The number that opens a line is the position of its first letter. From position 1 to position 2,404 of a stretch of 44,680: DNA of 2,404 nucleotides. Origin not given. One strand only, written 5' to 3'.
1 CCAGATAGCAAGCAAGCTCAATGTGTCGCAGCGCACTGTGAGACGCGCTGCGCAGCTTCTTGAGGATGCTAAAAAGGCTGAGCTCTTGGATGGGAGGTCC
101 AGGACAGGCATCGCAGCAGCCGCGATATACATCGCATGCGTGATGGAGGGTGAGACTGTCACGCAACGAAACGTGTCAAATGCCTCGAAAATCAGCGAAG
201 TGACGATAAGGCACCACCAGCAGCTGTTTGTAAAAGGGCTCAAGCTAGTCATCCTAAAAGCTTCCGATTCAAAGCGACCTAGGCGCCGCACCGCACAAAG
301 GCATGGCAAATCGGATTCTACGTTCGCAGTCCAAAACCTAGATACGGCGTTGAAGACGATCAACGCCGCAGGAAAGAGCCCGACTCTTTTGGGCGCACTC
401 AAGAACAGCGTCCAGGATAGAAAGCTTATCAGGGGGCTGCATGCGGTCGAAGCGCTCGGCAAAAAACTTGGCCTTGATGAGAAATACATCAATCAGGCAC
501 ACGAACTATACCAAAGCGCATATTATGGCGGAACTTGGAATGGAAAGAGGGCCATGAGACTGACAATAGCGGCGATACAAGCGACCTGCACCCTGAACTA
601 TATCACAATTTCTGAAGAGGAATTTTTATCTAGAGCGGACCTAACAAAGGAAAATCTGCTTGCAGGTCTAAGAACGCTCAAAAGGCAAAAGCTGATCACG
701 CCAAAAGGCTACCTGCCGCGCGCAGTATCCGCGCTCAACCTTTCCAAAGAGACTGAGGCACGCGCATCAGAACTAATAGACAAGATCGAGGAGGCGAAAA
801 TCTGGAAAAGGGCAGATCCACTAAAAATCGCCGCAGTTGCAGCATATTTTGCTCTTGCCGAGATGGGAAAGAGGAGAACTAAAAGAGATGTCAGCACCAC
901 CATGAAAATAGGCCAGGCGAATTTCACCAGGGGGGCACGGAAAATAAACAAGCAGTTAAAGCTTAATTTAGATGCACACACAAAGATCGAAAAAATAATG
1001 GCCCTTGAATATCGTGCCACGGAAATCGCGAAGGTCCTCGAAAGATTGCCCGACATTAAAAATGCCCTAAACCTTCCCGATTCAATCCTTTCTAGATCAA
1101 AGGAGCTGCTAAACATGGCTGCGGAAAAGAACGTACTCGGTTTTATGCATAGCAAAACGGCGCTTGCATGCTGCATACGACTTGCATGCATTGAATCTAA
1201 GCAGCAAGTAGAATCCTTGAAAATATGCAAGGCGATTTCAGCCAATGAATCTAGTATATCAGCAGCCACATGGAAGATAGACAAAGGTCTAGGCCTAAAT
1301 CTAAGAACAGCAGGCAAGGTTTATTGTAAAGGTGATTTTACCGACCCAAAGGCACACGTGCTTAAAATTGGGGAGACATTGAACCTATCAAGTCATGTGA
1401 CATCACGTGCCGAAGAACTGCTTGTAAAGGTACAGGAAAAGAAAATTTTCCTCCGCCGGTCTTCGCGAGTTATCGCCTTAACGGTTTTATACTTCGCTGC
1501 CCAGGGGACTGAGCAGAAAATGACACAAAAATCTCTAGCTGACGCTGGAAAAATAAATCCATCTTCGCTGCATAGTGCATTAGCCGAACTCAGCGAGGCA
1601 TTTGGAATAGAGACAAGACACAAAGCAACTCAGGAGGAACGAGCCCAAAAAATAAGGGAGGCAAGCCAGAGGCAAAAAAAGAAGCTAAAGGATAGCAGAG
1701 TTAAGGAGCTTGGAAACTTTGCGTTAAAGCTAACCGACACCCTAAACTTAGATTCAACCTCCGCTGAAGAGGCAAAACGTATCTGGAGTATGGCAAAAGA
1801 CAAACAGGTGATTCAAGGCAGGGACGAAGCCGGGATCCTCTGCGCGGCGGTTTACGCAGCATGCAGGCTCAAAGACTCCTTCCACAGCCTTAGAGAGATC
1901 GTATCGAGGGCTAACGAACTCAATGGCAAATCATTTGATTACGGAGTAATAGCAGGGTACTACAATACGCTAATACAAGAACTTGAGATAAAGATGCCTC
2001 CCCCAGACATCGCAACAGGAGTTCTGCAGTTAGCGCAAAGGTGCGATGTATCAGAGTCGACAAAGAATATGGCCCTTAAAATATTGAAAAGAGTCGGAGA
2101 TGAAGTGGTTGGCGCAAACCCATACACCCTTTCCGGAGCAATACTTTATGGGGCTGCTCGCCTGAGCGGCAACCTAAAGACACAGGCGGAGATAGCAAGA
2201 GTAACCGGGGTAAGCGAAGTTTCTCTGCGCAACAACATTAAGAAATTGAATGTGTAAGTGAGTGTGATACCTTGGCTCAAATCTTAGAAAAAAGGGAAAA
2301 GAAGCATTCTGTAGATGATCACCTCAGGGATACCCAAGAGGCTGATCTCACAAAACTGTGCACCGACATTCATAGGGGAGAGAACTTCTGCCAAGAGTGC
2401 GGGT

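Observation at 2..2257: Giant TFB-related protein consisting of at least 8 tandem cyclin-fold repeats, encoded directly upstream of a TFB paralog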

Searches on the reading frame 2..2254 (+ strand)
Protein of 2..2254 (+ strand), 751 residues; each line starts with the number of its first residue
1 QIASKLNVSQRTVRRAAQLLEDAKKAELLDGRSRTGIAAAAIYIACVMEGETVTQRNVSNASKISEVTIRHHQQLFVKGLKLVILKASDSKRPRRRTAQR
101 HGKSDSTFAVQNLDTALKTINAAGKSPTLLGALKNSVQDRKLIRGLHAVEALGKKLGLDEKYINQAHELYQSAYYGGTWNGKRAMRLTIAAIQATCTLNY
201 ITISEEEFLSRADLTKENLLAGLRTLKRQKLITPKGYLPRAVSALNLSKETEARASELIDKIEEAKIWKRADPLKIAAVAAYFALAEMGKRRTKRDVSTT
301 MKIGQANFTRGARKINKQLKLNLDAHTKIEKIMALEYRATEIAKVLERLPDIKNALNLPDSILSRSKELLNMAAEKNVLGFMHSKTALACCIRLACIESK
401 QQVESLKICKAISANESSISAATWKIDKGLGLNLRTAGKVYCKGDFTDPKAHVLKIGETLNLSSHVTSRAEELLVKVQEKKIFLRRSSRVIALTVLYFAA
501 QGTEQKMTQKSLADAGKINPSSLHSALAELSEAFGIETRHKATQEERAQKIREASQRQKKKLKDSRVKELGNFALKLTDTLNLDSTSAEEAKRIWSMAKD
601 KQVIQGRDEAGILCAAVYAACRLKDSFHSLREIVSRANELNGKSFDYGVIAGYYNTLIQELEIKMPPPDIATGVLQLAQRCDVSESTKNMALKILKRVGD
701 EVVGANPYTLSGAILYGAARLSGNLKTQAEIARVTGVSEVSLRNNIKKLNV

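Call 4: search_protein_families(library=pfam, proteins=[window:2-2254:+], max_evalue=1)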
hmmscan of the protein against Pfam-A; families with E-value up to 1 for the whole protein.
window:2-2254:+ (751 aa): 24 families
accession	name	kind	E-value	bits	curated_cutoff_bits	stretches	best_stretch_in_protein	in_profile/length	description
PF00382.24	TFIIB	-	5e-68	225.6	23.6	7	2-77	15-90/92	Transcription factor TFIIB repeat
PF08279.18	HTH_11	-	1.5e-07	31.7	25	1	1-23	20-42/55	HTH domain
PF13384.12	HTH_23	-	2.6e-06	27.5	24.6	0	1-16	22-37/50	Homeodomain-like domain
PF13551.12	HTH_29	-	2.8e-06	27.8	28.1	1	1-36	17-51/64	Winged helix-turn helix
PF21886.1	BRF2-like_C_cyclin_rpt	-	2.8e-05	24.7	27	1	9-88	30-110/138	BRF2-like, C-terminal cyclin repeat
PF00392.27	GntR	-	5.6e-05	23.1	27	1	1-33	29-61/64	Bacterial regulatory proteins, gntR family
PF08281.18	Sigma70_r4_2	-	0.0004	20.4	25.7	1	727-747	28-48/54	Sigma-70, region 4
PF13518.12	HTH_28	-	0.00054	20.4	25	1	1-34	17-50/52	Helix-turn-helix domain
PF02984.24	Cyclin_C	-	0.0057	17.1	22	0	37-80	47-90/119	Cyclin, C-terminal domain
PF13404.12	HTH_AsnC-type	-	0.027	14.7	27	0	728-749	20-41/42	AsnC-type helix-turn-helix domain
PF12802.13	MarR_2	-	0.028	15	27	0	493-532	8-46/61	MarR family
PF04545.22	Sigma70_r4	-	0.028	14.4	24.1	0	1-15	25-39/50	Sigma-70, region 4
PF01381.28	HTH_3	-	0.029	14.9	23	0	504-523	7-26/55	Helix-turn-helix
PF08220.18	HTH_DeoR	-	0.032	14.4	21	0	2-20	20-38/57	DeoR-like helix-turn-helix domain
PF13545.12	HTH_Crp_2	-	0.037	14.4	27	0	503-537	19-53/70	Crp-like helix-turn-helix domain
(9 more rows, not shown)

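Call 5: search_protein_families(library=ncbifam, proteins=[window:2-2254:+], max_evalue=1)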
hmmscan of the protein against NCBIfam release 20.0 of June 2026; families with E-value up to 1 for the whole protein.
window:2-2254:+ (751 aa): 2 families
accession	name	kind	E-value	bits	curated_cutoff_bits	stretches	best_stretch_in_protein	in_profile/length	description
NF001658.0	PRK00423.1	subfamily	3.4e-75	253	384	4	542-749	96-302/312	transcription initiation factor IIB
TIGR03433.1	padR_acidobact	paralog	0.13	12.4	101.8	1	509-565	28-84/101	PadR family transcriptional regulator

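Call 6: search_solved_structures(query=window:2-2254:+, max_evalue=1, show_alignments=2)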
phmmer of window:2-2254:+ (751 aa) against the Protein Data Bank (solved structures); distinct sequences matched with E-value up to 1: 12.
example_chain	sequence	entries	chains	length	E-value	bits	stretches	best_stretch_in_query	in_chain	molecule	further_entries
1ais_B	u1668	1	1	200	1.2e-19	74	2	2-83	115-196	PROTEIN (TRANSCRIPTION INITIATION FACTOR IIB)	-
1d3u_B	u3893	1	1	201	1.2e-19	74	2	2-83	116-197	TRANSCRIPTION INITIATION FACTOR IIB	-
1vol_A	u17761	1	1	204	5.9e-12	48.6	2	2-82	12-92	PROTEIN (TRANSCRIPTION FACTOR IIB (TFIIB))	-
2phg_A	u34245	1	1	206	1.6e-11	47.2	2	10-76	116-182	Transcription initiation factor IIB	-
1c9b_A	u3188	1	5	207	1.6e-11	47.2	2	10-76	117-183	GENERAL TRANSCRIPTION FACTOR IIB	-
1tfb_A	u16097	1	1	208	1.6e-11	47.1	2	10-76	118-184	TFIIB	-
5wh1_A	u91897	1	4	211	1.7e-11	47.1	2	2-82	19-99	Transcription initiation factor IIB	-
29vf_M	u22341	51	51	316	7.8e-11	44.9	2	10-76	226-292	Transcription initiation factor IIB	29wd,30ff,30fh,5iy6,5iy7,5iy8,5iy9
6eu0_Z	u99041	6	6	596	7.8e-06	28.4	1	581-747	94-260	Transcription factor IIIB 70 kDa subunit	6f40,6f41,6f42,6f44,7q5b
6cnb_R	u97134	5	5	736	1e-05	28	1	581-747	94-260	Transcription factor IIIB 70 kDa subunit,TATA-box-binding protein,Transcription factor III | Transcription factor IIIB 70 kDa subunit,TATA-box-binding protein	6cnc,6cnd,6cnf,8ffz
3k7a_M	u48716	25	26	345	0.0051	19.1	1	518-637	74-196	Transcription initiation factor IIB | TRANSCRIPTION INITIATION FACTOR IIB, SUA7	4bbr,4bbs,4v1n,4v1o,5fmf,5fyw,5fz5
7o4i_M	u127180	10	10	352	0.0054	19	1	518-637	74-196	Transcription initiation factor IIB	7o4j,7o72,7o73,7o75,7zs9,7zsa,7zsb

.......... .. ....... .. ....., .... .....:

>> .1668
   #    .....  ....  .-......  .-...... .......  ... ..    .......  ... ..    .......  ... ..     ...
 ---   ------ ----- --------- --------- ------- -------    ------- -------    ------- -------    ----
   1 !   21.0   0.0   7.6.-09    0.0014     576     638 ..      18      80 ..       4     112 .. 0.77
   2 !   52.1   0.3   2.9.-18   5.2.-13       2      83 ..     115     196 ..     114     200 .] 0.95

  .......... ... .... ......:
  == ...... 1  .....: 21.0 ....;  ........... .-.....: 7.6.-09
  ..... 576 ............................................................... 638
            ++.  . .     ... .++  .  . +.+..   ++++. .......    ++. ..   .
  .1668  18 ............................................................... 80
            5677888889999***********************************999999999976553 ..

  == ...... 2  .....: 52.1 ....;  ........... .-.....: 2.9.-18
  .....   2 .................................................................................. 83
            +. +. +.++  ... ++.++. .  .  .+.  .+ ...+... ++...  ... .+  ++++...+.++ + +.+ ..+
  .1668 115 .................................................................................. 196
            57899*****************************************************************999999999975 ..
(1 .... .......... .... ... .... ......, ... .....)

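Call 7: find_homologous_proteins(query=window:2-2254:+)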
Query window:2-2254:+ (751 aa): 3 proteins with E <= 0.001 among 8000 candidates.
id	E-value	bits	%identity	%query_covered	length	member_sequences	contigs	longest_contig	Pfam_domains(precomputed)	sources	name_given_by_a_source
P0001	0.0e+0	1603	100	100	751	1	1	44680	PF08279.19,PF13384.13,PF00382.25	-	-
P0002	2.4e-79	286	26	82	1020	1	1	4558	PF00134.29,PF00382.25,PF08271.18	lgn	-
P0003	1.7e-29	121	32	23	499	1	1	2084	PF13412.13,PF00382.25,PF01381.29,PF04545.23,PF13404.13,PF08271.18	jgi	jgi:transcription initiation factor TFIIB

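Call 16: find_related_loci(query=window:2-2254:+, collection=genome_contigs, flank=6000)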
Query window:2-2254:+ (751 aa) in genome_contigs; peptide patterns used: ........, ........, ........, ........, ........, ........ (x = any residue, [..] = any of these).
73 stretches matched a pattern; 1 encode a relative of the query (tblastn E <= 1e-3); 1 distinct loci.
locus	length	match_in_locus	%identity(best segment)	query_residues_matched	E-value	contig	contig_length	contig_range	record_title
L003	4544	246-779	34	1-749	2e-19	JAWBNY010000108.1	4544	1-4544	MAG: Candidatus Bathyarchaeia archaeon isolate HHBFW-2_201803_bins_133 HHBFW-2_201803_bins_133_scaffold_108, whole genom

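Call 20: find_encoding_contigs(protein=P0002, flank=10000)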
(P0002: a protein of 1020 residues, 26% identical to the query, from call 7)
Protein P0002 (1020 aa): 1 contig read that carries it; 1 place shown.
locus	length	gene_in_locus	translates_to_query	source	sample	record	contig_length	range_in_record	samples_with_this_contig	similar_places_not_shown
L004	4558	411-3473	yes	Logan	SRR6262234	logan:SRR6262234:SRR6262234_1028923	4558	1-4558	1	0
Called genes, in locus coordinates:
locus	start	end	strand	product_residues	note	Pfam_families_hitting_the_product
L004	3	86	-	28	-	?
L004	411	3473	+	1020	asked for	PF08271:Zn_Ribbon_TF (weak), PF00134:Cyclin_N (faint), PF00382:TFIIB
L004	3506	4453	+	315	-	PF00382:TFIIB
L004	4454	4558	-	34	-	?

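Call 36: search_protein_representatives(alignment_id=A1)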
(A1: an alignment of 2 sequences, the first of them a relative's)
Query: 2 sequences, 1063 profile positions. Proteins with E-value up to 0.001 (for the whole library): 5075; up to 1e-10: 2080; up to 1e-30: 128. The best 150 are listed.
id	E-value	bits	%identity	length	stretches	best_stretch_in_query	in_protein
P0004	0.0e+00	1738.4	-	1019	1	1-1062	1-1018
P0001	0.0e+00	1392.4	-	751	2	222-721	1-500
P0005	8.9e-140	484.2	-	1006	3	12-477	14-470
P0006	2.9e-90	320.2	-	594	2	11-443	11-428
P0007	1.0e-72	262.1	-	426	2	789-1061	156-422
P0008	4.3e-64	233.6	-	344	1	14-293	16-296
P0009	8.9e-55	202.7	-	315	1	6-304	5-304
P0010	1.0e-51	192.6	-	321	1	4-297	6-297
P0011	1.7e-49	185.2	-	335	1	9-302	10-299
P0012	8.7e-46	173.0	-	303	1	32-301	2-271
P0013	1.7e-42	162.1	-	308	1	9-313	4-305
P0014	6.4e-42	160.2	-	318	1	15-314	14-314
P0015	1.6e-41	158.9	-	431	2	15-305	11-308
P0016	3.1e-41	157.9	-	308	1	14-301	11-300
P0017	3.7e-41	157.6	-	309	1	16-303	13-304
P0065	2.0e-34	135.4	-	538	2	13-325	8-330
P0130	1.0e-30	123.1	-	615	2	11-293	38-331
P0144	2.4e-30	121.9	-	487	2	16-302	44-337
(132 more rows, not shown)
